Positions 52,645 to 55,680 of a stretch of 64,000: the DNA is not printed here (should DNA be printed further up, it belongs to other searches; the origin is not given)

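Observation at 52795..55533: In-frame MurE-MurD fusion protein (912 aa)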

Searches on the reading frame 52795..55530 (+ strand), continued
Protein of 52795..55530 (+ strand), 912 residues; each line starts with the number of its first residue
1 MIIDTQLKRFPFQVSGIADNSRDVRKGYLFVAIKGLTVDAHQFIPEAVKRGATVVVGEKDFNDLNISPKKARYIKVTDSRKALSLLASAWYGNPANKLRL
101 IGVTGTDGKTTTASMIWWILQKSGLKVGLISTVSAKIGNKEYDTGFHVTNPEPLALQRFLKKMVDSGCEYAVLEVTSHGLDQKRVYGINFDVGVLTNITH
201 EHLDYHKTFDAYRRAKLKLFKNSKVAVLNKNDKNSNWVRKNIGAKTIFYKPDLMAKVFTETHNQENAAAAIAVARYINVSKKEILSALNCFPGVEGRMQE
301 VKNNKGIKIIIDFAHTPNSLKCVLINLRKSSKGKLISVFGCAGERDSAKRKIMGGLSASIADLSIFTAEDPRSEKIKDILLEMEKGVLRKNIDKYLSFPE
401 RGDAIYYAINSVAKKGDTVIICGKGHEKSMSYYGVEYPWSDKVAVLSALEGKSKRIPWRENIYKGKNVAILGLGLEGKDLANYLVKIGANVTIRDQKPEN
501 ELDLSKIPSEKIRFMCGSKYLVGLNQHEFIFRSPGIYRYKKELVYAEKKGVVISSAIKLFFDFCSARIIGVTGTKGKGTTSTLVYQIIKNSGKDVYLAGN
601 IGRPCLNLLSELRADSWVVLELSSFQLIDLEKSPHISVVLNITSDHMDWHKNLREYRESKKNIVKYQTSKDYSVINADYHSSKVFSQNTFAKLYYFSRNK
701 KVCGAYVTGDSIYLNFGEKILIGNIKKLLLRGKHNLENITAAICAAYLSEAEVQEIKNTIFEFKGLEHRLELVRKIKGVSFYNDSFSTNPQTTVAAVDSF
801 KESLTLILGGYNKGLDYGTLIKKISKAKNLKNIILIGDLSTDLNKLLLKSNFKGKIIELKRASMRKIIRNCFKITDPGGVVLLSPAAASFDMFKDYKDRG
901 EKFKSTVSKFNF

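Call 39: find_encoding_contigs(protein=P0015, flank=10000, max_places=1)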
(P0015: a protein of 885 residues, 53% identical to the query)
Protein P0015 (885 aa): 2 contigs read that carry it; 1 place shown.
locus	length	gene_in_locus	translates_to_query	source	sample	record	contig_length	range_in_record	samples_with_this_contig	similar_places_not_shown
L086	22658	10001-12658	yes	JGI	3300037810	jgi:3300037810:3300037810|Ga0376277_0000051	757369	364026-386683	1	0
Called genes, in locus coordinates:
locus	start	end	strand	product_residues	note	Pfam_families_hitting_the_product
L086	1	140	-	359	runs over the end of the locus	PF03816:LytR_cpsA_psr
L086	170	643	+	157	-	PF03073:TspO_MBR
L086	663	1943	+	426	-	PF00587:tRNA-synt_2b, PF03129:HGTP_anticodon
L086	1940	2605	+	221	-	-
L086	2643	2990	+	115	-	-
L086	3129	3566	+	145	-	PF02381:MraZ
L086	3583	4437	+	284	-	PF01795:Methyltransf_5, PF13847:Methyltransf_31 (faint)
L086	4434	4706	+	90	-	-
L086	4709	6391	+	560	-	PF03717:PBP_dimer, PF00905:Transpeptidase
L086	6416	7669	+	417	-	PF00275:EPSP_synthase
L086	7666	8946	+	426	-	PF01225:Mur_ligase (weak), PF08245:Mur_ligase_M, PF02875:Mur_ligase_C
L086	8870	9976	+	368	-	PF01565:FAD_binding_4, PF02873:MurB_C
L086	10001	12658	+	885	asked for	PF01225:Mur_ligase, PF08245:Mur_ligase_M, PF02875:Mur_ligase_C, PF21799:MurD-like_N (faint), PF08245:Mur_ligase_M, PF02875:Mur_ligase_C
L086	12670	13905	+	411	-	PF08245:Mur_ligase_M, PF02875:Mur_ligase_C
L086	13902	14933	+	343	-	PF01820:Dala_Dala_lig_N, PF14397:ATPgrasp_ST (faint), PF02222:ATP-grasp (weak), PF02655:ATP-grasp_3, PF02786:CPSase_L_D2 (weak), PF08443:RimK (weak), PF07478:Dala_Dala_lig_C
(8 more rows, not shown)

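Call 40: predict_structure(alignment_id=A1)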
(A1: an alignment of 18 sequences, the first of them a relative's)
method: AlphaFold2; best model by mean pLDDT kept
length: 912 residues; sequences in the alignment: 18
mean_pLDDT: 85.5   pTM: 0.56
mean pLDDT of the five models: 85.5, 84.1, 84.1, 83.5, 83.2
residues with pLDDT >= 90: 417; 70-90: 401; 50-70: 76; < 50: 18
segments of 3 or more residues with pLDDT < 50: 1-10, 888-890
pLDDT, mean of each block of 10 residues (from residue 1): 42 80 89 75 85 87 53 87 92 95 85 94 95 83 65 89 95 89 90 89 78 92 94 89 92 67 85 95 91 83 91 81 87 91 73 91 88 73 89 87 92 94 68 62 89 70 86 87 91 92 86 92 92 83 90 90 91 76 95 91 85 89 86 93 70 85 90 94 88 94 95 95 92 86 96 95 85 90 80 79 88 74 87 89 90 91 90 93 65 74 90 63
secondary structure, 60 per line:
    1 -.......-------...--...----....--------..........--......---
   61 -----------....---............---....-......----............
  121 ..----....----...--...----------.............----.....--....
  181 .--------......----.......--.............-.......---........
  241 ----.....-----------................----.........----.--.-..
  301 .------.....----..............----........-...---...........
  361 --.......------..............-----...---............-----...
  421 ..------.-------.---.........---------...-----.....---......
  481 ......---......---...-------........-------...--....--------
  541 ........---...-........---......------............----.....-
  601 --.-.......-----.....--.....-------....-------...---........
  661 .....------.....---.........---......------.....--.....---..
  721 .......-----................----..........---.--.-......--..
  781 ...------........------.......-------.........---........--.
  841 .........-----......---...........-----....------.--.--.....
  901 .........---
elements in order (helices of 4 or more, strands of 3 or more residues): H2-8 E16-18 E28-31 H40-49 E52-57 E72-75 H79-90 H94-97 E99-104 H109-122 E127-130 E135-137 E140-142 H153-165 E170-174 H177-181 E190-195 H200-206 H209-221 E223-229 H233-240 E245-249 H261-276 H281-289 E299-301 E308-312 H317-330 E335-342 H350-360 E363-369 H376-389 E395-397 H401-412 E418-422 H441-449 E467-471 H475-486 E490-495 E512-516 E529-532 H541-548 E552-554 H556-563 E567-572 H579-590 E595-599 H605-611 E617-621 H624-628 E636-639 H653-665 E672-676 H680-688 E692-697 E704-708 E711-715 E719-724 H733-748 H753-762 E771-776 E779-783 H790-797 E804-810 H818-826 E830-837 H840-849 E855-860 H864-874 E880-883 H896-909

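Call 44: find_encoding_contigs(protein=P0380, flank=8000, max_places=1)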
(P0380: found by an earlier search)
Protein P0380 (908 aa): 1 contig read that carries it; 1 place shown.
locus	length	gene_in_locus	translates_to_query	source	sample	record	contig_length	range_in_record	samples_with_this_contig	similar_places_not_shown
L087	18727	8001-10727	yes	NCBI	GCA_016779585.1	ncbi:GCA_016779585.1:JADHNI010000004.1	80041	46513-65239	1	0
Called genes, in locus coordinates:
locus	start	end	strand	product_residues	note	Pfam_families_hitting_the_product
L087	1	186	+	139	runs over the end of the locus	PF04386:SspB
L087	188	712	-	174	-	PF04972:BON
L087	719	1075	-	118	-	PF02021:UPF0102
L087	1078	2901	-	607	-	PF04348:LppC, PF13458:Peripla_BP_6 (weak)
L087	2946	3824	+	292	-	PF00590:TP_methylase, PF23016:RsmI_C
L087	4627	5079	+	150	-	PF02381:MraZ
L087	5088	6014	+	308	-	PF01795:Methyltransf_5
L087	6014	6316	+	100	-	PF04999:FtsL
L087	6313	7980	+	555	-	PF03717:PBP_dimer, PF21922:PBP_dimer_2 (faint), PF00905:Transpeptidase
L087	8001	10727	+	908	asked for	PF01225:Mur_ligase, PF08245:Mur_ligase_M, PF02875:Mur_ligase_C, PF21799:MurD-like_N, PF08245:Mur_ligase_M, PF02875:Mur_ligase_C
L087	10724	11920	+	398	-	PF01098:FTSW_RODA_SPOVE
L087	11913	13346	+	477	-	PF01225:Mur_ligase, PF08245:Mur_ligase_M, PF02875:Mur_ligase_C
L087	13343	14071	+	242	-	PF03799:FtsQ_DivIB_C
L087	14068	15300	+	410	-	PF11104:PilM_2 (faint), PF14450:FtsA, PF02491:SHS2_FTSA, PF06723:MreB_Mbl, PF06277:EutA (weak), PF14450:FtsA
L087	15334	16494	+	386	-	PF00091:Tubulin, PF12327:FtsZ_C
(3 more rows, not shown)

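Call 45: fold_search(model_id=the predicted structure, library=pdb)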
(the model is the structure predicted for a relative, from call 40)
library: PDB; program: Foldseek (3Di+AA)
matches with E <= 10: 1472; with E <= 0.001: 155
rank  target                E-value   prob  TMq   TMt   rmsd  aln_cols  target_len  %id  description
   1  8f5d                  1.3e-34  1.00  0.33  0.37  22.7       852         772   22  Architecture of the MurE-MurF ligase bacterial cell wall biosynthesis complex (released 2023-06-07)
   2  3lk7                  1.7e-32  1.00  0.39  0.73   5.6       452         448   32  The Crystal Structure of UDP-N-acetylmuramoylalanine-D-glutamate (MurD) ligase from Streptococcus agalactiae to 1.5A (released 2010-02-09)
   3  4c12                  5.6e-30  1.00  0.43  0.75   4.2       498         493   30  X-ray Crystal Structure of Staphylococcus aureus MurE with UDP-MurNAc- Ala-Glu-Lys and ADP (released 2013-10-02)
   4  2xja_C                2.7e-29  1.00  0.41  0.70   5.0       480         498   29  Structure of MurE from M.tuberculosis with dipeptide and ADP (released 2010-08-18)
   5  4c13                  3.5e-29  1.00  0.43  0.76   4.1       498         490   30  x-ray crystal structure of Staphylococcus aureus MurE with UDP-MurNAc- Ala-Glu-Lys (released 2013-10-02)
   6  2xja_B                9.1e-29  1.00  0.41  0.70   5.0       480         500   30  Structure of MurE from M.tuberculosis with dipeptide and ADP (released 2010-08-18)
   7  1e8c_A                1.0e-28  1.00  0.42  0.74   5.3       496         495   27  Structure of MurE the UDP-N-acetylmuramyl tripeptide synthetase from E. coli (released 2001-09-13)
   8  2xja_A                1.0e-28  1.00  0.40  0.69   5.3       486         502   29  Structure of MurE from M.tuberculosis with dipeptide and ADP (released 2010-08-18)
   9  2wtz_A                1.3e-28  1.00  0.40  0.68   5.6       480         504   30  MurE ligase of Mycobacterium Tuberculosis (released 2009-12-15)
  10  2wtz_B                2.9e-28  1.00  0.40  0.68   5.0       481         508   30  MurE ligase of Mycobacterium Tuberculosis (released 2009-12-15)
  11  8g6p                  3.6e-28  1.00  0.40  0.68   5.1       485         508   30  Crystal structure of Mycobacterium thermoresistibile MurE in complex with ADP and 2,6-Diaminopimelic acid (released 2023-04-05)
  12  2xja_D                4.2e-28  1.00  0.40  0.71   5.2       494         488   28  Structure of MurE from M.tuberculosis with dipeptide and ADP (released 2010-08-18)
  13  7ti7                  5.3e-28  1.00  0.41  0.79   4.2       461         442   32  Crystal Structure of UDP-N-acetylmuramoylalanine-D-glutamate ligase from Acinetobacter baumannii AB5075-UW in complex wi (released 2022-01-26)
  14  1e8c_B                6.2e-28  1.00  0.43  0.75   5.1       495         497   27  Structure of MurE the UDP-N-acetylmuramyl tripeptide synthetase from E. coli (released 2001-09-13)
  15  5a5f                  6.2e-28  1.00  0.41  0.80   3.9       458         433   31  CRYSTAL STRUCTURE OF MURD LIGASE FROM ESCHERICHIA COLI IN COMPLEX WITH UMA AND ADP (released 2016-04-13)
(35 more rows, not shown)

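Call 50: find_encoding_contigs(protein=P0343, flank=8000, max_places=1)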
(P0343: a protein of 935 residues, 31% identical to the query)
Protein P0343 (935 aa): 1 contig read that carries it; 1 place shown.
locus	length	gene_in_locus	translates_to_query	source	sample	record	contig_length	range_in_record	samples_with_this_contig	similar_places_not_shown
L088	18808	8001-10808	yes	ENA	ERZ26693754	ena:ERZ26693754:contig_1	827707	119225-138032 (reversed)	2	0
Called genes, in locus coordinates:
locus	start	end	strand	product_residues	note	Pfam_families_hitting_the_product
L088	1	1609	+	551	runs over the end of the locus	PF24406:nSTAND_NTPase4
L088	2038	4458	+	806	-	PF04313:HSDR_N (weak), PF00270:DEAD, PF00271:Helicase_C (faint), PF04851:ResIII, PF18766:SWI2_SNF2, PF08463:EcoEI_R_C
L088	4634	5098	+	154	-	PF02381:MraZ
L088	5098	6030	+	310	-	PF01795:Methyltransf_5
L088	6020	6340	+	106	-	PF04999:FtsL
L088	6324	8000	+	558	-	PF03717:PBP_dimer, PF21922:PBP_dimer_2 (faint), PF00905:Transpeptidase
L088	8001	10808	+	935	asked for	PF08245:Mur_ligase_M, PF02875:Mur_ligase_C, PF21799:MurD-like_N, PF08245:Mur_ligase_M, PF02875:Mur_ligase_C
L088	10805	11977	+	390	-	PF01098:FTSW_RODA_SPOVE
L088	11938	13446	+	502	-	PF01225:Mur_ligase, PF08245:Mur_ligase_M, PF02875:Mur_ligase_C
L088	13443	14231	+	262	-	PF08478:POTRA_1, PF03799:FtsQ_DivIB_C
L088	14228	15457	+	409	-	PF11104:PilM_2 (faint), PF14450:FtsA, PF02491:SHS2_FTSA, PF06723:MreB_Mbl, PF06277:EutA, PF14450:FtsA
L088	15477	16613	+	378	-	PF00091:Tubulin, PF12327:FtsZ_C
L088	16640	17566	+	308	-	PF03331:LpxC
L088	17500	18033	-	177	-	-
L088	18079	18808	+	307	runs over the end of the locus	PF01551:Peptidase_M23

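Call 51: find_encoding_contigs(protein=P0254, flank=8000, max_places=1)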
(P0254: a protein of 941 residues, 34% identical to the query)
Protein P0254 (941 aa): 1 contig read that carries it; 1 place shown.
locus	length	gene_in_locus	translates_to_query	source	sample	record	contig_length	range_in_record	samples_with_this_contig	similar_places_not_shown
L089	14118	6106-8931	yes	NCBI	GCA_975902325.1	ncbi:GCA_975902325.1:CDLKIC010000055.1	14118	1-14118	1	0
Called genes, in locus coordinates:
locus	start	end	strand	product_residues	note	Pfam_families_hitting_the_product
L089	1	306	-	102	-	?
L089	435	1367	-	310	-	PF00990:GGDEF (weak)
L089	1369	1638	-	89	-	PF04972:BON (weak)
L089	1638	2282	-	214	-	PF08239:SH3_3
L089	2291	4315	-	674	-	PF00456:Transketolase_N, PF13292:DXP_synthase_N, PF00676:E1_dh (weak), PF02775:TPP_enzyme_C (faint), PF02779:Transket_pyr, PF02780:Transketolase_C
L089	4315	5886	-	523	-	PF00171:Aldedh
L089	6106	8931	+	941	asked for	PF01225:Mur_ligase (faint), PF08245:Mur_ligase_M, PF02875:Mur_ligase_C, PF21799:MurD-like_N, PF08245:Mur_ligase_M, PF02875:Mur_ligase_C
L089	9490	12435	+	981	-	PF17900:Peptidase_M1_N, PF01433:Peptidase_M1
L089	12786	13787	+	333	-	PF00535:Glycos_transf_2, PF10111:Glyco_tranf_2_2 (weak), PF13641:Glyco_tranf_2_3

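Call 52: find_encoding_contigs(protein=P0348, flank=8000, max_places=1)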
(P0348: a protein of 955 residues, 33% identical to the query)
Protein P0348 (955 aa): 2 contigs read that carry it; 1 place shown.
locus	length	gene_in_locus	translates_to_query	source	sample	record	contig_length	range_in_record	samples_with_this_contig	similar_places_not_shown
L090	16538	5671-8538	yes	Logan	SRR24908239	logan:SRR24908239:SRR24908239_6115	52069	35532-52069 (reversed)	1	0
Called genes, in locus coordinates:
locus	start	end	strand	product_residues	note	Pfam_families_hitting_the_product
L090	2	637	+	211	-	?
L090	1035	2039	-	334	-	PF01476:LysM (weak)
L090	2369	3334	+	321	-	PF01795:Methyltransf_5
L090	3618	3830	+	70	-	-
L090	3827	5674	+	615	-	PF03717:PBP_dimer, PF00905:Transpeptidase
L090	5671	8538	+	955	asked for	PF01225:Mur_ligase (faint), PF08245:Mur_ligase_M, PF02875:Mur_ligase_C, PF21799:MurD-like_N (weak), PF08245:Mur_ligase_M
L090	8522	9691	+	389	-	PF01098:FTSW_RODA_SPOVE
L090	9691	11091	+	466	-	PF01225:Mur_ligase, PF08245:Mur_ligase_M, PF02875:Mur_ligase_C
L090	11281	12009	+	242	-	-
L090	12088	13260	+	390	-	PF14450:FtsA (weak)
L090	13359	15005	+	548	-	PF00091:Tubulin, PF12327:FtsZ_C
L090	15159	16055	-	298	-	PF01073:3Beta_HSD (weak), PF01370:Epimerase, PF13460:NAD_binding_10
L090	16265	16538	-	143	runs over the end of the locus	PF02823:ATP-synt_DE_N, PF00401:ATP-synt_DE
